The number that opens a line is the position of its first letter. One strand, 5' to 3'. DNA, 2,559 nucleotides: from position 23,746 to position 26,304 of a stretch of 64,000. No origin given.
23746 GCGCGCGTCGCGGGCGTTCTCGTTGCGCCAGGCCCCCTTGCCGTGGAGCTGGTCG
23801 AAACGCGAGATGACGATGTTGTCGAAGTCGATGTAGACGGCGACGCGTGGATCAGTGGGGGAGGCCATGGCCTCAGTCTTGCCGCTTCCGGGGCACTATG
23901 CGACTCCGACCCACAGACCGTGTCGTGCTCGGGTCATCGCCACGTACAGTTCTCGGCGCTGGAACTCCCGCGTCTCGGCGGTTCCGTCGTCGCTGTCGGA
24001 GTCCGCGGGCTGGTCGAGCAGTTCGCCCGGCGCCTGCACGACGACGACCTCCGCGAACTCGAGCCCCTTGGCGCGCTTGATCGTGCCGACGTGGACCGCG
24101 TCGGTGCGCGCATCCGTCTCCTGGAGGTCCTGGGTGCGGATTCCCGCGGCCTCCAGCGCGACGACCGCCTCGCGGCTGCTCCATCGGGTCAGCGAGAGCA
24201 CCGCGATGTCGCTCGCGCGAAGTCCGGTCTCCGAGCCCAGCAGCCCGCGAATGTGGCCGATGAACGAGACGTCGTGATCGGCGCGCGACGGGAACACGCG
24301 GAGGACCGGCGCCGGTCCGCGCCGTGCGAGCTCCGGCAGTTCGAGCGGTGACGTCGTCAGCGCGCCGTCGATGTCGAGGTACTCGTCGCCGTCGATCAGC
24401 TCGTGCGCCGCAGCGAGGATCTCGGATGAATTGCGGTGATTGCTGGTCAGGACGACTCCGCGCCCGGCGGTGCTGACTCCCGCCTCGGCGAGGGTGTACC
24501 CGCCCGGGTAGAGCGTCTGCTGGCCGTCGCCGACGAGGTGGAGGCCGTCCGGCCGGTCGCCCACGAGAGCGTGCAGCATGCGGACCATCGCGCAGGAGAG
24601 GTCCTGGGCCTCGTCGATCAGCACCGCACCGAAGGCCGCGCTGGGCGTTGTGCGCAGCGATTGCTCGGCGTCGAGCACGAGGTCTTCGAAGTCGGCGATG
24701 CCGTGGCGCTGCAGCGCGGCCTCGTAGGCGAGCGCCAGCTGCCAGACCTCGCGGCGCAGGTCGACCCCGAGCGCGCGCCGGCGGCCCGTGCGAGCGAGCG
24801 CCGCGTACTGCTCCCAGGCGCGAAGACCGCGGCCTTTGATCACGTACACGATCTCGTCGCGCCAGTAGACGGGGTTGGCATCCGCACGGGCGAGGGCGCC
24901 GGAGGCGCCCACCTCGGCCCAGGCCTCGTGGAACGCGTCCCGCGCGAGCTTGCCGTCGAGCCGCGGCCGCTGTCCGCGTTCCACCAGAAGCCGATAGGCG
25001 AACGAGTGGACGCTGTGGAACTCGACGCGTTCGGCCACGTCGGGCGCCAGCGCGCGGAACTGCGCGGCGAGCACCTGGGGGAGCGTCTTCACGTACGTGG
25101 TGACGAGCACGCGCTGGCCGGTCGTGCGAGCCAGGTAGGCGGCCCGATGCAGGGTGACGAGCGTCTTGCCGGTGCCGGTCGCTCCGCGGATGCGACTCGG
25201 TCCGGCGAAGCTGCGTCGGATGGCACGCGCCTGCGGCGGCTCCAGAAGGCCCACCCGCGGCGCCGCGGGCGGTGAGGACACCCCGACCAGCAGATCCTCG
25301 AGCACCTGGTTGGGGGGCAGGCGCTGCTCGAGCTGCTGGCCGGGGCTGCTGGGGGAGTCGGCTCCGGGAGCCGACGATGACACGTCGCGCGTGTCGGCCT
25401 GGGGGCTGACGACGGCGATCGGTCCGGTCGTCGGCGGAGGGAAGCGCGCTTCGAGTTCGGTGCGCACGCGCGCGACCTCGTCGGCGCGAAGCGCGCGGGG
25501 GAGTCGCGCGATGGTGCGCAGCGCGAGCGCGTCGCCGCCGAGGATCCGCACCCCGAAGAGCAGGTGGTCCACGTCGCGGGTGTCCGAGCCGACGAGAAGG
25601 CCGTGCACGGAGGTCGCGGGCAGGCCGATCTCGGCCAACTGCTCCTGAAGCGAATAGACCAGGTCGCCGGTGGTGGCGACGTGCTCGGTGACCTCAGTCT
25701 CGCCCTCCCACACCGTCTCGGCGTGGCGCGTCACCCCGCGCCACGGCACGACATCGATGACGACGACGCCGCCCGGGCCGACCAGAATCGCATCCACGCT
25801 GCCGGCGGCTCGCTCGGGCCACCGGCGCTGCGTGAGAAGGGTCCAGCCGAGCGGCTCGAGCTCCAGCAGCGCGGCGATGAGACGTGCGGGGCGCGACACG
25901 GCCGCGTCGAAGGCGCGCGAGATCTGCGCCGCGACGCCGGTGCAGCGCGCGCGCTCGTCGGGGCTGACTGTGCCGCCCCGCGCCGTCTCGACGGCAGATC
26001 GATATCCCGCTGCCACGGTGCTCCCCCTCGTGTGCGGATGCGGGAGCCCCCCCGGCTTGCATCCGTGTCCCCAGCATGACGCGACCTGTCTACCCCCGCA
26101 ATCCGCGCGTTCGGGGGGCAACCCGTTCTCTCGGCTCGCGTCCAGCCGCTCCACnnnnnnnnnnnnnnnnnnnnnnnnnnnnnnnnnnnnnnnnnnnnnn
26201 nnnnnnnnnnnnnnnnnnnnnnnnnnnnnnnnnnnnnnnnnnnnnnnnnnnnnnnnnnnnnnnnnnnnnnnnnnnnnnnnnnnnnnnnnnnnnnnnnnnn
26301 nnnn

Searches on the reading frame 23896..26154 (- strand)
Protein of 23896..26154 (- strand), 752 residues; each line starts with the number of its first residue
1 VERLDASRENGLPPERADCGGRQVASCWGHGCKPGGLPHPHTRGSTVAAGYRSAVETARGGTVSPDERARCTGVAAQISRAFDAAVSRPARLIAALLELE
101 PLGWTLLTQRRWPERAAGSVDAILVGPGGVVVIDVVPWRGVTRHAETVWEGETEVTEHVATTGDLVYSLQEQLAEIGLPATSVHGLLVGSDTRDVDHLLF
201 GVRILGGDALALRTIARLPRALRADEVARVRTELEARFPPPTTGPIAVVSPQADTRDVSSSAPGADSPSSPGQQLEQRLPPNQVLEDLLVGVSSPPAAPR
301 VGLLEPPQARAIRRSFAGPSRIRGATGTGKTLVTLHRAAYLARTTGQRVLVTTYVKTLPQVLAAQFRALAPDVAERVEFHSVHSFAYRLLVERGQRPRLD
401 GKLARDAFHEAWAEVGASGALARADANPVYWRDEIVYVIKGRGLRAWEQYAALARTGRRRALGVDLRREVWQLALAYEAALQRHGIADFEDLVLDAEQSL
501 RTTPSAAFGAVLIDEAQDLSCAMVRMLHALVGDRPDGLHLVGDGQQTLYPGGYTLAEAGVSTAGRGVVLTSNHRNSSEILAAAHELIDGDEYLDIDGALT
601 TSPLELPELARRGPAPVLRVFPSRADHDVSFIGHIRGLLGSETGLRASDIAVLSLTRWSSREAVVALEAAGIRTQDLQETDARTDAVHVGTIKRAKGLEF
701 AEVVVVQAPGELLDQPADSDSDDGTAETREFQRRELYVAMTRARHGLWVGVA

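Call 6: search_protein_families(library=pfam, proteins=[window:23896-26154:-], max_evalue=0.1)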
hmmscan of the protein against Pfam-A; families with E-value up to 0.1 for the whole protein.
window:23896-26154:- (752 aa): 11 families
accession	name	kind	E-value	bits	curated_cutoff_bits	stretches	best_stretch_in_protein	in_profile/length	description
PF00580.27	UvrD-helicase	-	5.3e-18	66.1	23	1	307-549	4-253/271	UvrD/REP helicase N-terminal domain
PF13361.12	UvrD_C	-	1.3e-11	45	25.6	1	667-749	268-345/350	UvrD-like helicase C-terminal domain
PF13538.12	UvrD_C_2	-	9e-10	38.7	27.4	2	727-749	27-51/52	UvrD-like helicase C-terminal domain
PF13245.12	AAA_19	-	1.2e-09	38.9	25.1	1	310-551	3-133/134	AAA domain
PF13604.12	AAA_30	-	3e-07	30.8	27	1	509-592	90-174/191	AAA domain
PF08378.17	NERD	-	1.6e-06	29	22.1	1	92-187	8-108/111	Nuclease-related domain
PF09848.15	SLFN-g3_helicase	-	0.0019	18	24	0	322-347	6-31/354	Schlafen group 3, DNA/RNA helicase domain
PF04851.21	ResIII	-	0.0027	18.1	22.5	1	322-374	28-81/164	Type III restriction enzyme, res subunit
PF13401.12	AAA_22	-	0.012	16.3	27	0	488-538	67-116/130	AAA domain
PF00270.35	DEAD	-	0.04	14.1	26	1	308-373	4-72/167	DEAD/DEAH box helicase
PF01656.29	CbiA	-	0.072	13.5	25.4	0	324-351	6-32/125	CobQ/CobB/MinD/ParA nucleotide binding domain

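Call 7: search_protein_families(library=padloc, proteins=[window:23896-26154:-], max_evalue=0.1)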
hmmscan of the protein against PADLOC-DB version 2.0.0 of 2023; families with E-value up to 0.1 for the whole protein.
window:23896-26154:- (752 aa): 48 families (the best 25 are shown)
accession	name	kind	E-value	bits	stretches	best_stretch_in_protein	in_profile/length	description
PDLC01087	C3a187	-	1.5e-23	81.5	2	501-748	313-540/559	NERD+UvrD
PDLC00132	GajB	-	3.7e-23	80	3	469-589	170-301/625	UrvD helicase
PDLC00117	GajB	-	1.6e-21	74.5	2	467-590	172-305/604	UrvD helicase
PDLC03802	RTasHel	-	1e-19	68.9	2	312-656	13-323/675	DRT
PDLC00114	GajB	-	5.3e-19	66.2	2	317-587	20-299/635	UrvD helicase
PDLC00104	GajB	-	2.5e-13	47.6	2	672-745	489-557/574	UrvD helicase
PDLC00148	GajB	-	8.8e-12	42.7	3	506-549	148-190/369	UrvD helicase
PDLC03002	Helicase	-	1e-11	41.9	2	304-359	191-247/707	-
PDLC00108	GajB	-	5.1e-11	40.2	2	469-653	14-198/445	UrvD helicase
PDLC00130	GajB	-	5.9e-11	39.3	2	445-588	135-291/589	UrvD helicase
PDLC00140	GajB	-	2.4e-10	38.2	2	325-391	9-73/365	UrvD helicase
PDLC00127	GajB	-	1.2e-09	35.3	2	464-562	152-260/594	UrvD helicase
PDLC00129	GajB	-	2.7e-09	34.2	2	504-588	223-310/594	UrvD helicase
PDLC00112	GajB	-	3.2e-08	30.6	1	684-745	492-551/581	UrvD helicase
PDLC00143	GajB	-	2.5e-07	27.7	1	479-584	172-277/632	UrvD helicase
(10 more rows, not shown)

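Call 8: search_protein_families(library=ncbifam, proteins=[window:23896-26154:-], max_evalue=0.1)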
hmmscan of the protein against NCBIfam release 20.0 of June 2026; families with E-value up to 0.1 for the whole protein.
window:23896-26154:- (752 aa): 18 families
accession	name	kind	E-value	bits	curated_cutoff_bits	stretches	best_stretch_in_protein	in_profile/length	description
NF008743.0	PRK11773.1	equivalog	1.6e-15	56.5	965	2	670-749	538-612/720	DNA helicase II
TIGR01073.1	pcrA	equivalog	8.2e-15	54.2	911.2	3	472-590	168-296/725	DNA helicase PcrA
TIGR01075.1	uvrD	equivalog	1e-13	50.5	1144.45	2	678-751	540-609/715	DNA helicase II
TIGR01074.1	rep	equivalog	1.8e-13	49.7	951.45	2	675-750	540-610/668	DNA helicase Rep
NF041254.1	motor_HelR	exception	7.8e-10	37.6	750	2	306-343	190-227/706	RNA polymerase recycling motor ATPase HelR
NF041258.1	motor_HelR_2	exception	7.3e-09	34.4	1100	1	307-349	174-216/713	RNA polymerase recycling motor ATPase HelR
NF008276.0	PRK11054.1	equivalog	9.7e-09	34.2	543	1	470-549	392-473/684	DNA helicase IV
NF008172.0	PRK10919.1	equivalog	1.1e-08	33.7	1168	2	678-748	543-608/673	DNA helicase Rep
NF041464.1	HelD_BACSU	equivalog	1.1e-08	33.5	419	1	510-748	549-760/779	RNA polymerase recycling motor HelD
NF041465.1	HelD_MYCSM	equivalog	8.4e-07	27.4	1051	1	308-349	180-221/719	RNA polymerase recycling motor HelD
TIGR00609.1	recB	equivalog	2.3e-06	26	696.05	1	487-586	343-454/1175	exodeoxyribonuclease V subunit beta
TIGR02785.1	addA_Gpos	equivalog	3.5e-06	25.1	707.65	1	472-549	343-432/1234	helicase-exonuclease AddAB subunit AddA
NF053713.1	helicas_STM2767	equivalog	0.00064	18.2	550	0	630-742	453-556/665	STM2767 family DEAD/DEAH box helicase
TIGR03117.2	cas_csf4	equivalog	0.00071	17.9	400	1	323-380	153-210/800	type IV CRISPR-associated DEAD/DEAH-box helicase Csf4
TIGR02784.1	addA_alphas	equivalog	0.0064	14.9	860.75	0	702-750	820-868/1138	double-strand break repair helicase AddA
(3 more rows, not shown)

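Call 17: find_homologous_proteins(query=window:23896-26016:-, max_evalue=0.00001)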
Query window:23896-26016:- (706 aa): 984 proteins with E <= 0.00001 among 8000 candidates; the best 120 are listed.
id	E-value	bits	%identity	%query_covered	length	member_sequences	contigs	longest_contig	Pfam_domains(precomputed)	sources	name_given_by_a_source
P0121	0.0e+0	1534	100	100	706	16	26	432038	PF13538.13,PF13604.13,PF13361.13,PF13245.13,PF08378.18,PF00580.28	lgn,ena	-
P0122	0.0e+0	1453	94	100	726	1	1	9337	PF13538.13,PF13604.13,PF13361.13,PF13245.13,PF00580.28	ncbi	-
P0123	0.0e+0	1220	80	100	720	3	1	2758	PF13538.13,PF13604.13,PF13361.13,PF13245.13,PF00580.28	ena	-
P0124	0.0e+0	1111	75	100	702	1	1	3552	PF13538.13,PF13604.13,PF13361.13,PF13245.13,PF00580.28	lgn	-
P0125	1.1e-233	796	56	100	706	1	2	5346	PF13538.13,PF01443.25,PF13604.13,PF13361.13,PF13245.13,PF08378.18,PF00580.28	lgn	-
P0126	1.8e-203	696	52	100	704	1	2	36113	PF13538.13,PF13361.13,PF13245.13,PF08378.18,PF00580.28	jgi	-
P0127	1.3e-202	693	52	100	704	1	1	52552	PF13538.13,PF13361.13,PF13245.13,PF08378.18,PF00580.28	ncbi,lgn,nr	ncbi:MAG TPA: UvrD-helicase domain-containing protein [Pseudolysinimonas sp.]|nr:UvrD-helicase domai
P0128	1.5e-201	689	52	97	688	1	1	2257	PF13538.13,PF13361.13,PF13245.13,PF08378.18,PF00580.28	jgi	jgi:hypothetical protein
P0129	1.8e-201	689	51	100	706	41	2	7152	PF13538.13,PF13361.13,PF13245.13,PF08378.18,PF00580.28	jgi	-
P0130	2.4e-201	689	51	100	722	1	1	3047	PF13538.13,PF13361.13,PF13245.13,PF08378.18,PF00580.28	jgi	jgi:hypothetical protein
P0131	2.6e-201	689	52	100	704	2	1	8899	PF13538.13,PF13361.13,PF13245.13,PF08378.18,PF00580.28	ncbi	-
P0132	9.4e-201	687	52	100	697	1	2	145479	PF13538.13,PF13604.13,PF13361.13,PF13245.13,PF08378.18,PF00580.28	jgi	jgi:hypothetical protein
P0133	1.7e-200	686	51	100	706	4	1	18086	PF13538.13,PF13361.13,PF13245.13,PF08378.18,PF00580.28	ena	-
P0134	1.4e-199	683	52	97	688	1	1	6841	PF13538.13,PF13604.13,PF13361.13,PF13245.13,PF08378.18,PF00580.28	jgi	jgi:hypothetical protein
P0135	2.9e-199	682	52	96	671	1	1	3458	PF13538.13,PF13604.13,PF13361.13,PF13245.13,PF08378.18,PF00580.28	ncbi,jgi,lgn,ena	jgi:hypothetical protein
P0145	8.2e-197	674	51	100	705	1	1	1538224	PF13538.13,PF13604.13,PF13361.13,PF13245.13,PF08378.18,PF00580.28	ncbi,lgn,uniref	ncbi:UvrD-helicase domain-containing protein [Lysinimonas soli]|uniref:DNA 3'-5' helicase n=1 Tax=Ly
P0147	2.3e-196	672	51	97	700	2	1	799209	PF13538.13,PF13361.13,PF13245.13,PF08378.18,PF00580.28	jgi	jgi:hypothetical protein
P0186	4.4e-183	628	49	100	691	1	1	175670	PF13538.13,PF13361.13,PF13245.13,PF08378.18,PF00580.28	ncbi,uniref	ncbi:UvrD-helicase domain-containing protein [Pseudolysinimonas sp.]|uniref:nuclease-related domain-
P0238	3.1e-164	566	45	100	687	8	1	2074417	PF13538.13,PF13087.13,PF13361.13,PF13245.13,PF08378.18,PF00580.28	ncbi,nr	ncbi:MAG: AAA family ATPase [Homoserinimonas sp.]|nr:AAA family ATPase [Homoserinimonas sp.]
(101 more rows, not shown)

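Call 19: find_related_loci(query=A2, collection=metagenome_contigs, flank=10000)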
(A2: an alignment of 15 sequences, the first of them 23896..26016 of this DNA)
Query A2 (706 aa) in metagenome_contigs; peptide patterns used: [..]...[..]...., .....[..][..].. (x = any residue, [..] = any of these).
600 stretches matched a pattern (row limit reached: there are more); 193 encode a relative of the query (tblastn E <= 1e-3); the best 80 are kept; 80 distinct loci.
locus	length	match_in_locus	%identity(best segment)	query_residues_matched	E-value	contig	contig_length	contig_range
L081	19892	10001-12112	51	1-704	0e+0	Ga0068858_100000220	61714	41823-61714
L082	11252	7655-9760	51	1-702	0e+0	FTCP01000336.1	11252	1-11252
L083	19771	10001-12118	51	1-706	0e+0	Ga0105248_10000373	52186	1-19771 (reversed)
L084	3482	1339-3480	49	1-705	0e+0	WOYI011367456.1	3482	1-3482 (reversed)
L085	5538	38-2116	46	1-706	0e+0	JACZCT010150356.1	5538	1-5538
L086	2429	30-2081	45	1-706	0e+0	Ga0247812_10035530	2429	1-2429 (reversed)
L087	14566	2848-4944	46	1-706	1e-169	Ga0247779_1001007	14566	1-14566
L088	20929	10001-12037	45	2-706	5e-169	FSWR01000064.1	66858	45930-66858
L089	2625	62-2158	43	1-706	1e-179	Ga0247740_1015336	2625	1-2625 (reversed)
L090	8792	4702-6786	48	1-706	7e-168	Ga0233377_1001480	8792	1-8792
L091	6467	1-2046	45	3-706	4e-169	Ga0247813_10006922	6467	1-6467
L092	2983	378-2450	44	1-702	8e-178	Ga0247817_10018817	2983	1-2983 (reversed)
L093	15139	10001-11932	48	50-706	1e-165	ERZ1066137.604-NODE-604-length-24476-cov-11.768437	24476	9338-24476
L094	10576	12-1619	53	169-702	7e-164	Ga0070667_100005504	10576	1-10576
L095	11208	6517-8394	47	57-706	1e-160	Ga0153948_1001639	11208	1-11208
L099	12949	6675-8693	48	20-706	2e-158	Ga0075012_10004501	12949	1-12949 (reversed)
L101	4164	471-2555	44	1-706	2e-161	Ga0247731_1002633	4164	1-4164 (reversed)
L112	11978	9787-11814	42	29-705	3e-141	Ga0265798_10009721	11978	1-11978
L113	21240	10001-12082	43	21-704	6e-144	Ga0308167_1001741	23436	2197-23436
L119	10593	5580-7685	41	1-705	1e-136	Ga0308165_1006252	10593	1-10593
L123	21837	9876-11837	45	36-705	5e-128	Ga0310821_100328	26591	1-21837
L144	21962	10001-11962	45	36-705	5e-128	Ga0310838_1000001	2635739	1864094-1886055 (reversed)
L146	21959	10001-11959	43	36-704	9e-141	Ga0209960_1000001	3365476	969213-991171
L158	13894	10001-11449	32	215-703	2e-44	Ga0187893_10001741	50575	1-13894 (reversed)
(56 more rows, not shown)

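Call 25: search_solved_structures(query=window:23896-26016:-, max_evalue=0.001)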
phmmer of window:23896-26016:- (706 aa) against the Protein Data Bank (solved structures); distinct sequences matched with E-value up to 0.001: 5.
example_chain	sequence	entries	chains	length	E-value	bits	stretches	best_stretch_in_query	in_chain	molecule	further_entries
1pjr_A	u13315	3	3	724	1.6e-10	43.2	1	260-544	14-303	PCRA | ATP-DEPENDENT HELICASE PCRA | HELICASE PCRA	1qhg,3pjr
3lfu_A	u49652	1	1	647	7.1e-10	41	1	423-544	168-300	DNA helicase II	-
2is1_A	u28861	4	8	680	8.7e-10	40.8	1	423-544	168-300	DNA helicase II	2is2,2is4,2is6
2pjr_A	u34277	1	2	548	1.9e-07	33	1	260-543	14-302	PROTEIN (HELICASE PCRA)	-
1uaa_A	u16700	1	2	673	5.4e-07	31.5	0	430-544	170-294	PROTEIN (ATP-DEPENDENT DNA HELICASE REP.)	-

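Call 34: search_protein_families(library=padloc, proteins=[P0145, P0238], max_evalue=1)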
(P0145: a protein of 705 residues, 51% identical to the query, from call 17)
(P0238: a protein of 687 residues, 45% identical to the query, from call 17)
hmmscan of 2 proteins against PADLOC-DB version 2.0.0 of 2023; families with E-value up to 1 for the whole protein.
P0145 (705 aa): 42 families (the best 25 are shown)
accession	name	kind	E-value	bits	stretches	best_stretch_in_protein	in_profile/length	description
PDLC01087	C3a187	-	1.7e-30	104.4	2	455-701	314-540/559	NERD+UvrD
PDLC00132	GajB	-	7.7e-26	88.9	2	257-543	4-302/625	UrvD helicase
PDLC00114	GajB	-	1.6e-22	77.8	2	256-541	7-300/635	UrvD helicase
PDLC03802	RTasHel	-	7.4e-22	75.9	2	269-632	17-345/675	DRT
PDLC00117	GajB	-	6e-19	66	2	415-629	167-380/604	UrvD helicase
PDLC00104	GajB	-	4.4e-13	46.8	2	271-348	16-97/574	UrvD helicase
PDLC00106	GajB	-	3.3e-12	43.7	3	442-541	187-289/577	UrvD helicase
PDLC03002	Helicase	-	9.3e-11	38.7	2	238-318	172-253/707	-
PDLC00148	GajB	-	2.2e-09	34.8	3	461-502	150-190/369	UrvD helicase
PDLC00127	GajB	-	2.2e-09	34.4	2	422-538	157-287/594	UrvD helicase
PDLC00108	GajB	-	3e-08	31.1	2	426-512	18-108/445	UrvD helicase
PDLC00129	GajB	-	3.9e-08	30.4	1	459-546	225-315/594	UrvD helicase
PDLC00130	GajB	-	1e-07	28.7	2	635-700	504-564/589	UrvD helicase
PDLC00111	GajB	-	1.5e-07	28.5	1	432-539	171-280/625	UrvD helicase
PDLC00140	GajB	-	2.2e-07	28.5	2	278-506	9-187/365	UrvD helicase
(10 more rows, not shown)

P0238 (687 aa): 48 families (the best 25 are shown)
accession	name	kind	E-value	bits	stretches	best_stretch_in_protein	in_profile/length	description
PDLC01087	C3a187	-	1.4e-35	121.2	2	437-683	313-540/559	NERD+UvrD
PDLC00132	GajB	-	9.8e-25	85.2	2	243-548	4-319/625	UrvD helicase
PDLC00117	GajB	-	1.1e-24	84.9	2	403-612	169-379/604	UrvD helicase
PDLC00114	GajB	-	2.2e-23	80.7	2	250-609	14-377/635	UrvD helicase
PDLC03802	RTasHel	-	4e-23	80.1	2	254-614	16-343/675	DRT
PDLC00104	GajB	-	1.3e-15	55.1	3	617-680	497-557/574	UrvD helicase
PDLC00108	GajB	-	1.7e-14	51.6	2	402-612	10-221/445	UrvD helicase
PDLC00127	GajB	-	8.1e-14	49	2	391-590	142-344/594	UrvD helicase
PDLC00129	GajB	-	1.2e-11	41.9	2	419-530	191-313/594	UrvD helicase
PDLC00106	GajB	-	3.6e-11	40.3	2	445-527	204-289/577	UrvD helicase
PDLC00103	GajB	-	6.1e-11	39.9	2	406-608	169-373/612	UrvD helicase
PDLC00148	GajB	-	1.1e-10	39.1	2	626-679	297-346/369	UrvD helicase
PDLC03002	Helicase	-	1.8e-10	37.7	2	236-308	184-257/707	-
PDLC00130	GajB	-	3.4e-10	36.8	2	266-609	25-362/589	UrvD helicase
PDLC00143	GajB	-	8.8e-10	35.8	1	422-535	176-290/632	UrvD helicase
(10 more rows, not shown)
